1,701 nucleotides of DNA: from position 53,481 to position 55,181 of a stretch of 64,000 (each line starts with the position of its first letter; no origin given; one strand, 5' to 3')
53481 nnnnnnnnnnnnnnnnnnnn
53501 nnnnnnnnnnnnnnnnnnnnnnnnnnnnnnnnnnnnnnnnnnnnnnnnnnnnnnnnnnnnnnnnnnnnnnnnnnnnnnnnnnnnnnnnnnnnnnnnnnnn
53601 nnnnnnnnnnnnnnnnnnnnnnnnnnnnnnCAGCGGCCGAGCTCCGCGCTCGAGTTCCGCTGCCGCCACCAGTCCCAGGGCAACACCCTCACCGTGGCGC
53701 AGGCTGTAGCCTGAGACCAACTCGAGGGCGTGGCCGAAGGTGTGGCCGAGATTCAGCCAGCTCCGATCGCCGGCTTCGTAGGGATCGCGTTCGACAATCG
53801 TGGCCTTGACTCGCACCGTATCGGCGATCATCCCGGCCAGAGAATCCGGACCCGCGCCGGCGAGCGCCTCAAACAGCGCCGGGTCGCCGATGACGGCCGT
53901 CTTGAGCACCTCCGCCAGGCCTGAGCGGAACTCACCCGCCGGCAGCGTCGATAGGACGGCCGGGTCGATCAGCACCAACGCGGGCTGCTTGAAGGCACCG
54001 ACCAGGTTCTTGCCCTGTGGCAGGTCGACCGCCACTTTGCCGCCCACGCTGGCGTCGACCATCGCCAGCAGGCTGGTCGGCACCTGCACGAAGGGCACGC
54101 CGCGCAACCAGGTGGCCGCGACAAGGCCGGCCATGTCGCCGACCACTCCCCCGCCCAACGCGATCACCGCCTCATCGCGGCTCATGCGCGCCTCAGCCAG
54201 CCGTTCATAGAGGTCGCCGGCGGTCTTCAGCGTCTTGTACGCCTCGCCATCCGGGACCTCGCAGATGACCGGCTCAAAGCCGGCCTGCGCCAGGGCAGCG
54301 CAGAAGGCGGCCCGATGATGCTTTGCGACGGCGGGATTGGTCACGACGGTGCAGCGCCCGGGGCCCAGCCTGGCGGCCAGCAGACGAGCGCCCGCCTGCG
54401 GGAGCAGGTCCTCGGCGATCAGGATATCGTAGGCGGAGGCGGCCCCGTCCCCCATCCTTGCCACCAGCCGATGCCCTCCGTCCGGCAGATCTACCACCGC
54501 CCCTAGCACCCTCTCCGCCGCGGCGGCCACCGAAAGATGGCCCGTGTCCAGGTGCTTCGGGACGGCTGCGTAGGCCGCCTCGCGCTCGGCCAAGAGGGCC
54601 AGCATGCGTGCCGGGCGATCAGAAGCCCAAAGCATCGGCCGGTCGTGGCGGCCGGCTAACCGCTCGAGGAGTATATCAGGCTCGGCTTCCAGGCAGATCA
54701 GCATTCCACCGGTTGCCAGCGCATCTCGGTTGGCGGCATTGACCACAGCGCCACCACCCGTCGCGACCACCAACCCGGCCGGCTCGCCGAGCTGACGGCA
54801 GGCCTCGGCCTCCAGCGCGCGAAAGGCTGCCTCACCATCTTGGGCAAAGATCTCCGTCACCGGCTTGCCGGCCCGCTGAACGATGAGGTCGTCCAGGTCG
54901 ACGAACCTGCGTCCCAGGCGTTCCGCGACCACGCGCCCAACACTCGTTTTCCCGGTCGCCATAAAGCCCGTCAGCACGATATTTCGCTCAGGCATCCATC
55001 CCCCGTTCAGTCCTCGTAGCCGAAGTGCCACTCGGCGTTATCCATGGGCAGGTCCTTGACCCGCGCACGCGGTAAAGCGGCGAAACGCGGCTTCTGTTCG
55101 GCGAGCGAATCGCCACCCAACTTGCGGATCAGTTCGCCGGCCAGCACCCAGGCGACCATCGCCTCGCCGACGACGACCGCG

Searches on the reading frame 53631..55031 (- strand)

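Call 10: search_protein_families(library=ncbifam, proteins=[window:53631-55031:-])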
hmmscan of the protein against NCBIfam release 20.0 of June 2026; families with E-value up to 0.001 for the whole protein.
window:53631-55031:- (467 aa): 20 families
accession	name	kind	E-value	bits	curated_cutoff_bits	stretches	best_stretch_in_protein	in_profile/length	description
TIGR01357.1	aroB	equivalog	2.1e-89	300.2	305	1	201-461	1-266/344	3-dehydroquinate synthase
NF010627.0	PRK14021.1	equivalog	2.9e-84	283.4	565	1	17-461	8-461/542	bifunctional shikimate kinase/3-dehydroquinate synthase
NF010556.0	PRK13951.1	equivalog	5.2e-69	233.4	560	2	259-456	211-411/492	bifunctional shikimate kinase AroK/3-dehydroquinate synthase AroB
TIGR04425.1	P_lya_rel_AroB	hypoth_equivalog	4.9e-51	173.8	400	1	259-458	56-261/348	AroB-related putative sugar phosphate phospholyase (cyclizing)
NF010553.0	PRK13947.1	equivalog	5.2e-49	166.8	204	1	16-178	2-164/173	shikimate kinase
NF004852.0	PRK06203.1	equivalog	3.5e-43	148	333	1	254-455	89-300/407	3-dehydroquinate synthase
NF010552.0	PRK13946.1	equivalog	1.9e-40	138.6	186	1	15-181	23-189/198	shikimate kinase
NF010554.0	PRK13948.1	equivalog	5.3e-36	124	217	1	16-167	11-161/192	shikimate kinase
NF002988.0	PRK03731.1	equivalog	2.4e-28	99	161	1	17-176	4-165/174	shikimate kinase AroL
NF006610.0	PRK09169.1-4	subfamily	4.8e-28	96.4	4299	1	15-156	2865-3006/3056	hypothetical protein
NF006015.0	PRK08154.1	subfamily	1.6e-26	93.2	204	1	15-179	136-302/314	anaerobic benzoate catabolism transcriptional regulator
NF003456.0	PRK05057.1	equivalog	7.6e-26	91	195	1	15-174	4-165/173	shikimate kinase AroK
NF010555.0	PRK13949.1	equivalog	2.3e-24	86.4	180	1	17-135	3-122/175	shikimate kinase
NF040667.1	hom_kin_desulfo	exception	2.1e-19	70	197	1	17-174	2-157/163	homoserine kinase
NF001866.0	PRK00625.1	equivalog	5e-14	52.8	142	1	17-128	2-116/173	shikimate kinase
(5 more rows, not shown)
